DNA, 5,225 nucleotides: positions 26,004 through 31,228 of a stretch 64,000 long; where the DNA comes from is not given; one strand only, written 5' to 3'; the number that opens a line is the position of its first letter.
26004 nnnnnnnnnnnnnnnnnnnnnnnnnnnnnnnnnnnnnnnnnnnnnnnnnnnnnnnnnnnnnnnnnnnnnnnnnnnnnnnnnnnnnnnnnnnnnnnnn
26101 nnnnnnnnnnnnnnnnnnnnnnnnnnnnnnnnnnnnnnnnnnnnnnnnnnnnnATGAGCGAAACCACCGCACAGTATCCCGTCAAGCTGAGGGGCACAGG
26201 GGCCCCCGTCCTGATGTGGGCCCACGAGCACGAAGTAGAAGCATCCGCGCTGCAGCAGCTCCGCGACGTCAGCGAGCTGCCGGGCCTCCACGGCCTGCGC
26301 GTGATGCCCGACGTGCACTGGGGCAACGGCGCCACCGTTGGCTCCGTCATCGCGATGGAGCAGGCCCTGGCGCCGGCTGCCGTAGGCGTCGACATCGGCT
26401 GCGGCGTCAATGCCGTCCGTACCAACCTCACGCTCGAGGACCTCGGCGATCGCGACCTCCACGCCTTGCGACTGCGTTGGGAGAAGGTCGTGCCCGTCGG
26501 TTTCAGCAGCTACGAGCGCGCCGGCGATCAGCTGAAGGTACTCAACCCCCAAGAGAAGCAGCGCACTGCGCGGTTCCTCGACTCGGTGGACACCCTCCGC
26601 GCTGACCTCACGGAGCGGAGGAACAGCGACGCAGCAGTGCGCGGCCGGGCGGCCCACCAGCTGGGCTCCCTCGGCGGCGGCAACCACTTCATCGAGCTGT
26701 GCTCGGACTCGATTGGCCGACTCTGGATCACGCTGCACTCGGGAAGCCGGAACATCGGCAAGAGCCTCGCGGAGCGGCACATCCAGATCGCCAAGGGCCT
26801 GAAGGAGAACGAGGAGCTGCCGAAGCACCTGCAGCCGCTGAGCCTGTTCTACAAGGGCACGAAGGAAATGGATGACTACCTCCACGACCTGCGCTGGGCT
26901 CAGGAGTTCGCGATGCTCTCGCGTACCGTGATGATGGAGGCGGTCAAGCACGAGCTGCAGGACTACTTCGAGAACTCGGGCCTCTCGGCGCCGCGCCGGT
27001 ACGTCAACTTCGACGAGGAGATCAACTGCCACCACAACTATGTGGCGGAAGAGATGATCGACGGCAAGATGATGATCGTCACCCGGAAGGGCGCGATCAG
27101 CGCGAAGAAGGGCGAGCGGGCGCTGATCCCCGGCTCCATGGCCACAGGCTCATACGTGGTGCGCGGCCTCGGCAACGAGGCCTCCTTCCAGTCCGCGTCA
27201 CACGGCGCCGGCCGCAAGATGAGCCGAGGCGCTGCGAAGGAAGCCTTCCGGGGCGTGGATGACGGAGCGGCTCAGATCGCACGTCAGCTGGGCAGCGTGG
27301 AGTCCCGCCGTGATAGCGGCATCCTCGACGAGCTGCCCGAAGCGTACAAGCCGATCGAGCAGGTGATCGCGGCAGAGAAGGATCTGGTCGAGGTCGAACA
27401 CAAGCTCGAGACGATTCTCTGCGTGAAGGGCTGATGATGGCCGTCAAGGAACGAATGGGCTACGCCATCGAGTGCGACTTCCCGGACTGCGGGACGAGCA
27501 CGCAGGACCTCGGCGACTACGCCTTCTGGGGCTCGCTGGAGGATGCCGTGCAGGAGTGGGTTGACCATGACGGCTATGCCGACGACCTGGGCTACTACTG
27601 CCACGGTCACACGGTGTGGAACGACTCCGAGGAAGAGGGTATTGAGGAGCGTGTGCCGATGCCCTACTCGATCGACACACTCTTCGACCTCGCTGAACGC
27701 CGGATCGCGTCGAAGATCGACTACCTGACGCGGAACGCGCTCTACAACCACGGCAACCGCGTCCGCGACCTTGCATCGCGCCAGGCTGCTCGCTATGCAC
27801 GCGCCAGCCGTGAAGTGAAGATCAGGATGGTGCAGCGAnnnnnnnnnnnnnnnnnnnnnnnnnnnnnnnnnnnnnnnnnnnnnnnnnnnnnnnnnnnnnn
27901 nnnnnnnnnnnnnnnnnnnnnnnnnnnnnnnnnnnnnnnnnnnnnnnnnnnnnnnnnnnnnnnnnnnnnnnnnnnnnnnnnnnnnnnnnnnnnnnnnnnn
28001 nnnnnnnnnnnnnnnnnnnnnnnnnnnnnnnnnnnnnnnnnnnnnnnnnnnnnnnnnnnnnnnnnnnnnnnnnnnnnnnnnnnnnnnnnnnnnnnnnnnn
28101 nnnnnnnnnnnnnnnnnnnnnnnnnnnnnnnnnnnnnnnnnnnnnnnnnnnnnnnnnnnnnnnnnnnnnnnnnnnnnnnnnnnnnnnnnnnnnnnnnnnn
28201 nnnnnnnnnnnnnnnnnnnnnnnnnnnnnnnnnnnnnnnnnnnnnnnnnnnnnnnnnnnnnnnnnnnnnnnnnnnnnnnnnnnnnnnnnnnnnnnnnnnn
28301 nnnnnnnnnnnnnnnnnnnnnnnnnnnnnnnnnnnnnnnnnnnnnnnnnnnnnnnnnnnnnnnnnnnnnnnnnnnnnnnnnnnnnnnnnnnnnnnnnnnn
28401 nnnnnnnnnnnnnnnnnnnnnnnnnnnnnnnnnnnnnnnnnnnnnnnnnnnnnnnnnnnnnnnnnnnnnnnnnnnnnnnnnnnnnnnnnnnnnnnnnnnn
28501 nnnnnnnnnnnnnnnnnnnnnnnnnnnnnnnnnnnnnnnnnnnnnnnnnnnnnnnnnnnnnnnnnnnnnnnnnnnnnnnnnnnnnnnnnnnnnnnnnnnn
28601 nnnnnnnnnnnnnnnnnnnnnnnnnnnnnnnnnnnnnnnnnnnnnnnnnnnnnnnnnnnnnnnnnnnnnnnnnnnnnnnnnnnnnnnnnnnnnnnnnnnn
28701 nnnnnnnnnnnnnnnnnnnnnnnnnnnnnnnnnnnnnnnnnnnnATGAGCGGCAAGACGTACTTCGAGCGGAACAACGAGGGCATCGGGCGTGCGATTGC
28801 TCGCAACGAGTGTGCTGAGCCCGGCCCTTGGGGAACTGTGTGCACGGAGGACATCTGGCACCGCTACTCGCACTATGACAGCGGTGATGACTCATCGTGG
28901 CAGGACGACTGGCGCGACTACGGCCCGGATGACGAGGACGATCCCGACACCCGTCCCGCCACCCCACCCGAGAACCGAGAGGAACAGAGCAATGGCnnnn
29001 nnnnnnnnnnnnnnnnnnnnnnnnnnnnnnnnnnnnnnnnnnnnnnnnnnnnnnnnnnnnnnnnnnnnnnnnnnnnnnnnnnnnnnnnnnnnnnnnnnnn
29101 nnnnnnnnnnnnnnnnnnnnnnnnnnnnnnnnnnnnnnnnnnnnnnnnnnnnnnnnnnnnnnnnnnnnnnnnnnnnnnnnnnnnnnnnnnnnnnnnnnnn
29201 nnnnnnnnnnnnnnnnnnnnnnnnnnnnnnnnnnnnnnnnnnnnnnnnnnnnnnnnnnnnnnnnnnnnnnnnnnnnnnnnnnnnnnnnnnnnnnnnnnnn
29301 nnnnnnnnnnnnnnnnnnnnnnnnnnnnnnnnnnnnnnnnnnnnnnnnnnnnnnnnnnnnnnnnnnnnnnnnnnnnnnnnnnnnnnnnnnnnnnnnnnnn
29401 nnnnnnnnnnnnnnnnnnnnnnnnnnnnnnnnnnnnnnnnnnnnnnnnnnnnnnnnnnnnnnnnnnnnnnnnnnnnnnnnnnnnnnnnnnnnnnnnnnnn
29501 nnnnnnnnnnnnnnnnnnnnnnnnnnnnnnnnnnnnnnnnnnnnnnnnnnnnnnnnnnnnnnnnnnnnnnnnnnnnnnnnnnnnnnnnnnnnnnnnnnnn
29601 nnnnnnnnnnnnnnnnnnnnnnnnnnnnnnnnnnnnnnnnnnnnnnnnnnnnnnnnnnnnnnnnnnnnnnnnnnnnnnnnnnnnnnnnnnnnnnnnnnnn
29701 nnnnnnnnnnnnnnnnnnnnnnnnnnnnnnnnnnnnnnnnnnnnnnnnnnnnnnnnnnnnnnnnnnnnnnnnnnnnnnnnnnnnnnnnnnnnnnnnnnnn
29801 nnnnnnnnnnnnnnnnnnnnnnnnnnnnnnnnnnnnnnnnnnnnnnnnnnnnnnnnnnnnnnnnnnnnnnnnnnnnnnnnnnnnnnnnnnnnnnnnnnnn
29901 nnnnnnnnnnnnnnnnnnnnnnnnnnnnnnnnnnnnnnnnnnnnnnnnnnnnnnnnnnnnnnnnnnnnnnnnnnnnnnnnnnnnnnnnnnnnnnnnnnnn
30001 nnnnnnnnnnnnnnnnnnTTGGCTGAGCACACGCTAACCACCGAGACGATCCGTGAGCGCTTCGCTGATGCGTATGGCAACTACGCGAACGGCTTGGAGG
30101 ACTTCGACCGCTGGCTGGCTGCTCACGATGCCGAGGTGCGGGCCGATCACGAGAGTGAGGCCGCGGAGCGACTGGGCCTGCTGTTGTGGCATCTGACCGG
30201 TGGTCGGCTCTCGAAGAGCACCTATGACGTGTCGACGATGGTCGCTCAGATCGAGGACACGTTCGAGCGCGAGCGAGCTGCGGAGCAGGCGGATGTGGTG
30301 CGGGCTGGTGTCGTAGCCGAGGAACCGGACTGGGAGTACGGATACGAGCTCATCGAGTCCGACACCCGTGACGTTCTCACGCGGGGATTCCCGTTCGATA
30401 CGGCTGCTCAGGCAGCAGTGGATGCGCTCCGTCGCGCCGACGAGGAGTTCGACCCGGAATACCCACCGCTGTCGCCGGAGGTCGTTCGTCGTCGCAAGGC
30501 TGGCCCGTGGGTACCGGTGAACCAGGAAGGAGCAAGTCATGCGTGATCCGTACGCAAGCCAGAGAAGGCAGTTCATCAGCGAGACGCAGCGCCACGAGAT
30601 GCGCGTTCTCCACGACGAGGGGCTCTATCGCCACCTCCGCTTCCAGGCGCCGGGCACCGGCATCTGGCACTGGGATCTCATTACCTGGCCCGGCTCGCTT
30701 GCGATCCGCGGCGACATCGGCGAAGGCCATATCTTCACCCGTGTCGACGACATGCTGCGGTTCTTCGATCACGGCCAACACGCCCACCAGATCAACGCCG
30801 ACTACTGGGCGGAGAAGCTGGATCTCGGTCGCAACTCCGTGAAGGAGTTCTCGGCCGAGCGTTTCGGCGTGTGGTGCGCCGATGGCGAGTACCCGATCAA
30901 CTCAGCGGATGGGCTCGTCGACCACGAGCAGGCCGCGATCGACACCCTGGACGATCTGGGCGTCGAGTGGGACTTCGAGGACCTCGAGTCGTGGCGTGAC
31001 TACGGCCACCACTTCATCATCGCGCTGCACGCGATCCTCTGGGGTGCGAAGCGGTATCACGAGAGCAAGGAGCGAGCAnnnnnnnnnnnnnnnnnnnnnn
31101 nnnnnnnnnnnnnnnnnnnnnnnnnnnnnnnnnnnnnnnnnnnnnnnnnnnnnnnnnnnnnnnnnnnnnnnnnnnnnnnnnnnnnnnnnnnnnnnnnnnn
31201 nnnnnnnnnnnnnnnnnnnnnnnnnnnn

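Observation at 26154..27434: Phage-encoded RtcB RNA ligase next to an SNF2 helicase: candidate tRNA-repair counter-defence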

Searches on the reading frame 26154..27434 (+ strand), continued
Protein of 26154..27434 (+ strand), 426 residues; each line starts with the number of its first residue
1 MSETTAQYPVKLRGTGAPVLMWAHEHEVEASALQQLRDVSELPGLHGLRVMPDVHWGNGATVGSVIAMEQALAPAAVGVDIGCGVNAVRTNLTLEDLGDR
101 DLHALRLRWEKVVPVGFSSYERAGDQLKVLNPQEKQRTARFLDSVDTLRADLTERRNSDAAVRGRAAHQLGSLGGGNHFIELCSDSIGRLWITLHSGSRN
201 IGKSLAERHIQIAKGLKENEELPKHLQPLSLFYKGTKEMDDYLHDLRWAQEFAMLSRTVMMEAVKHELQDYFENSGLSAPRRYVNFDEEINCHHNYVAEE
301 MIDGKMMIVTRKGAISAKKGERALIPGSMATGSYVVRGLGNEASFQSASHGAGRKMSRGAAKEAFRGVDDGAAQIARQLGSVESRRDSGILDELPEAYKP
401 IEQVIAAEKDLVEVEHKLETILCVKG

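Call 35: find_encoding_contigs(protein=P0003, flank=10000, max_places=4)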
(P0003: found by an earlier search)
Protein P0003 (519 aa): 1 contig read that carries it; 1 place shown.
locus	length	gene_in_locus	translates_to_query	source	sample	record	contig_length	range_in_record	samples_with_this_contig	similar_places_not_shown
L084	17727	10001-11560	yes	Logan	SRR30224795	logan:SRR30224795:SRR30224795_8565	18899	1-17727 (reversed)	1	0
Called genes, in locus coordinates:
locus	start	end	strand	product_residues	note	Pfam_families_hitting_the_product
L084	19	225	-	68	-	-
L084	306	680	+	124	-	-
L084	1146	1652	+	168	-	-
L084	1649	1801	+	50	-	-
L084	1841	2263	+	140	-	-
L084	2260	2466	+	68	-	-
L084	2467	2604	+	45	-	-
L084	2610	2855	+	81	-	-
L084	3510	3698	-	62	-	-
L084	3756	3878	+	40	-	-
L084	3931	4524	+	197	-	-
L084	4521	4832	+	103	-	-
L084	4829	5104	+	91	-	-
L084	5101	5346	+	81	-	-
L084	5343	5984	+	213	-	-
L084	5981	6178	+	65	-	-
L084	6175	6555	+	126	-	-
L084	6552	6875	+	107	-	-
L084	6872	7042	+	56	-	-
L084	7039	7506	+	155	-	-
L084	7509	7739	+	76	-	-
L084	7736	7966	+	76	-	-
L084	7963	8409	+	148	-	-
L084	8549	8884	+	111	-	-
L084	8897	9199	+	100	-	-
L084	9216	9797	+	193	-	-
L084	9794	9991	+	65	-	-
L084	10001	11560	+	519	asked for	PF00270:DEAD (faint)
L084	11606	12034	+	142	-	-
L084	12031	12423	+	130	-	-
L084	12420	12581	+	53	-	-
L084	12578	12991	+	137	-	-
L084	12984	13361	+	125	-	-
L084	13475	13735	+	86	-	-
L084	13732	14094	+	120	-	-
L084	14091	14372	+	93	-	-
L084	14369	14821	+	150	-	PF13384:HTH_23, PF13551:HTH_29 (faint), PF13542:HTH_Tnp_ISL3 (faint)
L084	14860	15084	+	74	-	-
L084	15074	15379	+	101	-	PF02467:Whib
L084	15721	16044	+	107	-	-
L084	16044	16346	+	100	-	-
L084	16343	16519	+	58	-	-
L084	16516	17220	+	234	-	-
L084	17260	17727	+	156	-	?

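Call 41: search_protein_families(library=pfam, max_evalue=0.05, proteins=[L084:11606-12031:+, L084:12031-12420:+, L084:12578-12988:+, L084:12984-13358:+, L084:13475-13732:+, L084:13732-14091:+, L084:14091-14369:+])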
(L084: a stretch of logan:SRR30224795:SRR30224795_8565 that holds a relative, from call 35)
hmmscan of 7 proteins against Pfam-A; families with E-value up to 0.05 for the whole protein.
L084:11606-12031:+ (142 aa): 0 families

L084:12031-12420:+ (130 aa): 0 families

L084:12578-12988:+ (137 aa): 0 families

L084:12984-13358:+ (125 aa): 0 families

L084:13475-13732:+ (86 aa): 0 families

L084:13732-14091:+ (120 aa): 0 families

L084:14091-14369:+ (93 aa): 0 families

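Call 42: search_protein_families(library=phrogs, max_evalue=0.01, proteins=[L084:11606-12031:+, L084:12031-12420:+, L084:12578-12988:+, L084:12984-13358:+, L084:13475-13732:+, L084:13732-14091:+, L084:14091-14369:+])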
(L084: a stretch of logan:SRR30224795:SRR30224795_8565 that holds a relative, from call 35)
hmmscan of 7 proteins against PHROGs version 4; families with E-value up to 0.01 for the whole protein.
L084:11606-12031:+ (142 aa): 0 families

L084:12031-12420:+ (130 aa): 0 families

L084:12578-12988:+ (137 aa): 0 families

L084:12984-13358:+ (125 aa): 0 families

L084:13475-13732:+ (86 aa): 0 families

L084:13732-14091:+ (120 aa): 0 families

L084:14091-14369:+ (93 aa): 0 families

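Call 47: search_protein_families(library=ncbifam, max_evalue=0.001, proteins=[window:26154-27431:+])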
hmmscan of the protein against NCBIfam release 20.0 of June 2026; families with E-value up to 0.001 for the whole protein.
window:26154-27431:+ (426 aa): 4 families
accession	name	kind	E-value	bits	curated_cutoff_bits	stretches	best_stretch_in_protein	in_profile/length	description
NF052663.1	RtcB_rel_intein2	exception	5.3e-97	326.1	1050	2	83-426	311-626/626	intein-containing RctB family protein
NF007153.0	PRK09588.1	equivalog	3e-46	158.1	407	2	138-425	96-372/379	RNA ligase RtcB family protein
TIGR03073.1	release_rtcB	hypoth_equivalog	7.1e-38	130.5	271.8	2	150-410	98-344/356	RNA ligase RtcB family protein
NF038162.1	RtcB_rel_intein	exception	7.4e-30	103.6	1150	2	162-406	668-939/961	intein-containing RtcB family protein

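Call 70: search_protein_families(library=padloc, max_evalue=0.001, proteins=[window:26154-27431:+])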
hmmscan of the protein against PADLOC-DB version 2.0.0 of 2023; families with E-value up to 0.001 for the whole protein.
window:26154-27431:+ (426 aa): 0 families

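Call 74: search_protein_families(library=pfam, max_evalue=0.001, proteins=[L004:4929-5873:+, L004:7266-7772:-, L004:7773-8780:+, L010:787-2076:+, L010:3510-4496:-, L014:4093-5592:-, L014:7333-8211:-, L017:3669-4988:-, L017:7952-8944:+, L025:4903-5808:+])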
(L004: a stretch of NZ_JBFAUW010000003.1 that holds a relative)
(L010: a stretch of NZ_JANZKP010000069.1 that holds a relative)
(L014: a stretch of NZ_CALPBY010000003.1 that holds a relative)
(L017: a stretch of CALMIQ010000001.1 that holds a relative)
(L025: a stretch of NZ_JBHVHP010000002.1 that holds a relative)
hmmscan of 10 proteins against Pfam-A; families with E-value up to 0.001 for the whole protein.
L004:4929-5873:+ (315 aa): 7 families
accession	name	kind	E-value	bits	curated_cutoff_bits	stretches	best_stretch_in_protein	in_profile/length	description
PF07859.19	Abhydrolase_3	-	3.4e-85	285.5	25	1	80-284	1-209/210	alpha/beta hydrolase fold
PF20434.5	BD-FAE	-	9.5e-22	78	26.8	1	68-172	3-111/215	BD-FAE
PF00135.34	COesterase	-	1.3e-14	54.5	27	1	67-183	89-214/515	Carboxylesterase family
PF07224.18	Chlorophyllase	-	2.1e-05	23.9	26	1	64-171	29-137/301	Chlorophyllase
PF01738.24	DLH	-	2.8e-05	24.2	21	0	242-308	145-213/217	Dienelactone hydrolase family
PF02129.25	Peptidase_S15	-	3.3e-05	24.2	23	0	124-214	73-151/262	X-Pro dipeptidyl-peptidase (S15 family)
PF00326.27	Peptidase_S9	-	0.00024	21.1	22.6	0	135-215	49-129/213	Prolyl oligopeptidase family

L004:7266-7772:- (168 aa): 0 families

L004:7773-8780:+ (336 aa): 3 families
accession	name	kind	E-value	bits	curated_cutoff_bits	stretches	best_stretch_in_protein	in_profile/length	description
PF00561.26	Abhydrolase_1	-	1.7e-24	87.2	25.8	1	80-321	2-245/245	alpha/beta hydrolase fold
PF12697.13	Abhydrolase_6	-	2.9e-19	71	26.3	1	81-326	1-216/217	Alpha/beta hydrolase family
PF12146.15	Hydrolase_4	-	8e-07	29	27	1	81-172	7-104/239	Serine aminopeptidase, S33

L010:787-2076:+ (430 aa): 2 families
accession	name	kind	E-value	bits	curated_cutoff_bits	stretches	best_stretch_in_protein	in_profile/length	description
PF07690.21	MFS_1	-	2.6e-14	53.4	33.4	1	2-350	8-323/347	Major Facilitator Superfamily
PF00083.30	Sugar_tr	-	2.6e-06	27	22.3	1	25-155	47-181/452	Sugar (and other) transporter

L010:3510-4496:- (328 aa): 1 family
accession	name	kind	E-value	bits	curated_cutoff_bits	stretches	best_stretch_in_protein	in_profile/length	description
PF00248.27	Aldo_ket_red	-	3.6e-76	256.5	24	1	15-307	2-289/291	Aldo/keto reductase family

L014:4093-5592:- (499 aa): 4 families
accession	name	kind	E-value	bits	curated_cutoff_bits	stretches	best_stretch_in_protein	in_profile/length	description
PF08240.17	ADH_N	-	6.2e-23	81.5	23.5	1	144-258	2-98/104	Alcohol dehydrogenase GroES-like domain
PF00107.32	ADH_zinc_N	-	2.7e-11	44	31.8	1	306-375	1-70/129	Zinc-binding dehydrogenase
PF01262.27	AlaDh_PNT_C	-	1.8e-05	24.7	23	1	289-346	19-78/214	Alanine dehydrogenase/PNT, C-terminal domain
PF16912.11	Glu_dehyd_C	-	5e-05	23.3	34.9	1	298-376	33-112/211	Glucose dehydrogenase C-terminus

L014:7333-8211:- (292 aa): 2 families
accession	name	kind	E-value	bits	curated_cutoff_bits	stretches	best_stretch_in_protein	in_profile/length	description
PF12730.13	ABC2_membrane_4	-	9.2e-12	45.7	27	1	37-225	10-178/179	ABC-2 family transporter protein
PF12679.13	ABC2_membrane_2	-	6.5e-10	39.2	27.2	1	95-228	76-197/283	ABC-2 family transporter protein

L017:3669-4988:- (439 aa): 2 families
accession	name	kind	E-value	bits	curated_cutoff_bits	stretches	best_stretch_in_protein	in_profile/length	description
PF07690.21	MFS_1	-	1.7e-24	86.8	33.4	2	40-264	4-224/347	Major Facilitator Superfamily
PF05977.19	MFS_3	-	3.1e-20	72.5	27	1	61-428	39-400/524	Transmembrane secretion effector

L017:7952-8944:+ (331 aa): 0 families

L025:4903-5808:+ (302 aa): 0 families

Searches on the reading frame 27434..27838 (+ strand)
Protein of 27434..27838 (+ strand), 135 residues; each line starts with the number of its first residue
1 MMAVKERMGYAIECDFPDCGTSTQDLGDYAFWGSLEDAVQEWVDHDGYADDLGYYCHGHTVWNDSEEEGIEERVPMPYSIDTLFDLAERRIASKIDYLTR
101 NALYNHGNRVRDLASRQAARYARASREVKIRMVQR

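Call 5: search_protein_families(library=pfam, proteins=[window:27434-27838:+], max_evalue=0.01)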
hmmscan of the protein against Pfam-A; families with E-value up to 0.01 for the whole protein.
window:27434-27838:+ (135 aa): 0 families

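Call 20: search_protein_families(library=phrogs, max_evalue=0.001, proteins=[window:27434-27838:+])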
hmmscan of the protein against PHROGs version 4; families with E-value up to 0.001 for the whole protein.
window:27434-27838:+ (135 aa): 0 families

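Call 21: search_protein_families(library=pfam, max_evalue=1, proteins=[window:27434-27838:+])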
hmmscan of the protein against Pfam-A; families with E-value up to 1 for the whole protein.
window:27434-27838:+ (135 aa): 0 families

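Call 41: search_protein_families(library=pfam, max_evalue=0.05, proteins=[L084:11606-12031:+, L084:12031-12420:+, L084:12578-12988:+, L084:12984-13358:+, L084:13475-13732:+, L084:13732-14091:+, L084:14091-14369:+])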
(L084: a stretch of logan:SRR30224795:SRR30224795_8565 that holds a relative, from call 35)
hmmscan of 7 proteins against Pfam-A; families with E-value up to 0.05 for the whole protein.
L084:11606-12031:+ (142 aa): 0 families

L084:12031-12420:+ (130 aa): 0 families

L084:12578-12988:+ (137 aa): 0 families

L084:12984-13358:+ (125 aa): 0 families

L084:13475-13732:+ (86 aa): 0 families

L084:13732-14091:+ (120 aa): 0 families

L084:14091-14369:+ (93 aa): 0 families

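Call 42: search_protein_families(library=phrogs, max_evalue=0.01, proteins=[L084:11606-12031:+, L084:12031-12420:+, L084:12578-12988:+, L084:12984-13358:+, L084:13475-13732:+, L084:13732-14091:+, L084:14091-14369:+])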
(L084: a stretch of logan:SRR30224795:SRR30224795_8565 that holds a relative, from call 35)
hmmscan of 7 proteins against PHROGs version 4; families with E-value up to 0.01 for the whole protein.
L084:11606-12031:+ (142 aa): 0 families

L084:12031-12420:+ (130 aa): 0 families

L084:12578-12988:+ (137 aa): 0 families

L084:12984-13358:+ (125 aa): 0 families

L084:13475-13732:+ (86 aa): 0 families

L084:13732-14091:+ (120 aa): 0 families

L084:14091-14369:+ (93 aa): 0 families
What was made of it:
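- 27434..31227 (+): The rest of the variable cargo region: about 9 small ORFs of unknown function. The first, 27434..27841 (135 aa), overlaps the rtcB stop codon by 1 nt. None has a counterpart in relative L084. No Pfam hit to any of the ORFs tested; only three PHROG families of unknown function (calls 5, 20, 21, 41, 42).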

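Call 70: search_protein_families(library=padloc, max_evalue=0.001, proteins=[window:27434-27838:+])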
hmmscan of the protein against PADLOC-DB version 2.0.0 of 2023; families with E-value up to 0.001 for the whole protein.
window:27434-27838:+ (135 aa): 0 families

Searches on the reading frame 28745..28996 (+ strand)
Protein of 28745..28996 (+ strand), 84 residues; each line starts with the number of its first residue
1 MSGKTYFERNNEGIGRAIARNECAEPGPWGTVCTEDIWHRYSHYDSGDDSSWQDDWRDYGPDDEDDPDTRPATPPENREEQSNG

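Call 41: search_protein_families(library=pfam, max_evalue=0.05, proteins=[window:28745-28996:+])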
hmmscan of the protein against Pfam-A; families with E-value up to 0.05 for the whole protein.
window:28745-28996:+ (84 aa): 0 families

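Call 42: search_protein_families(library=phrogs, max_evalue=0.01, proteins=[window:28745-28996:+])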
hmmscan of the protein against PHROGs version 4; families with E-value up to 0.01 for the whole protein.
window:28745-28996:+ (84 aa): 1 family
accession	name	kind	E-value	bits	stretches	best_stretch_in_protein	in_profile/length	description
phrog_23761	-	unknown function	4.6e-08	34.3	1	18-68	4-52/63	-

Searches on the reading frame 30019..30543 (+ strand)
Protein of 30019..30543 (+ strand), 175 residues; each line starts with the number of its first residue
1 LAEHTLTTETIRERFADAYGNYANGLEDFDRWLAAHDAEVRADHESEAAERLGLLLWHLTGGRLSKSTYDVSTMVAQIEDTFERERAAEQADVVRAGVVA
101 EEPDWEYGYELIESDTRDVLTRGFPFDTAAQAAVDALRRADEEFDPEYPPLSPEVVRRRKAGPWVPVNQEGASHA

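Call 41: search_protein_families(library=pfam, max_evalue=0.05, proteins=[window:30019-30543:+])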
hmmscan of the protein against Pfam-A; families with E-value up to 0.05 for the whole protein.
window:30019-30543:+ (175 aa): 0 families

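Call 42: search_protein_families(library=phrogs, max_evalue=0.01, proteins=[window:30019-30543:+])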
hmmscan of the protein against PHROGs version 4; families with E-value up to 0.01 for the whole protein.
window:30019-30543:+ (175 aa): 1 family
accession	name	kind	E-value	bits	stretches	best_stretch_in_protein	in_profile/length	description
phrog_33945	-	unknown function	3.4e-20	73.6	2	86-173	69-151/160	-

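Call 70: search_protein_families(library=padloc, max_evalue=0.001, proteins=[window:30019-30543:+])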
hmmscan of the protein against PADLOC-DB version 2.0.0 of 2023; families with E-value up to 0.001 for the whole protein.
window:30019-30543:+ (175 aa): 0 families

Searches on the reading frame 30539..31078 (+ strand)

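Call 20: search_protein_families(library=phrogs, max_evalue=0.001, proteins=[window:30539-31078:+])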
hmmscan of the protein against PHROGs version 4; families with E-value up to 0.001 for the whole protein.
window:30539-31078:+ (180 aa): 1 family
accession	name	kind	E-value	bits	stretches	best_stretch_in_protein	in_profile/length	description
phrog_4657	-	unknown function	8.2e-47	161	2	8-109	9-109/221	-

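Call 70: search_protein_families(library=padloc, max_evalue=0.001, proteins=[window:30539-31078:+])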
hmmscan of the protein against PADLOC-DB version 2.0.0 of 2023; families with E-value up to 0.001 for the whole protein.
window:30539-31078:+ (180 aa): 0 families
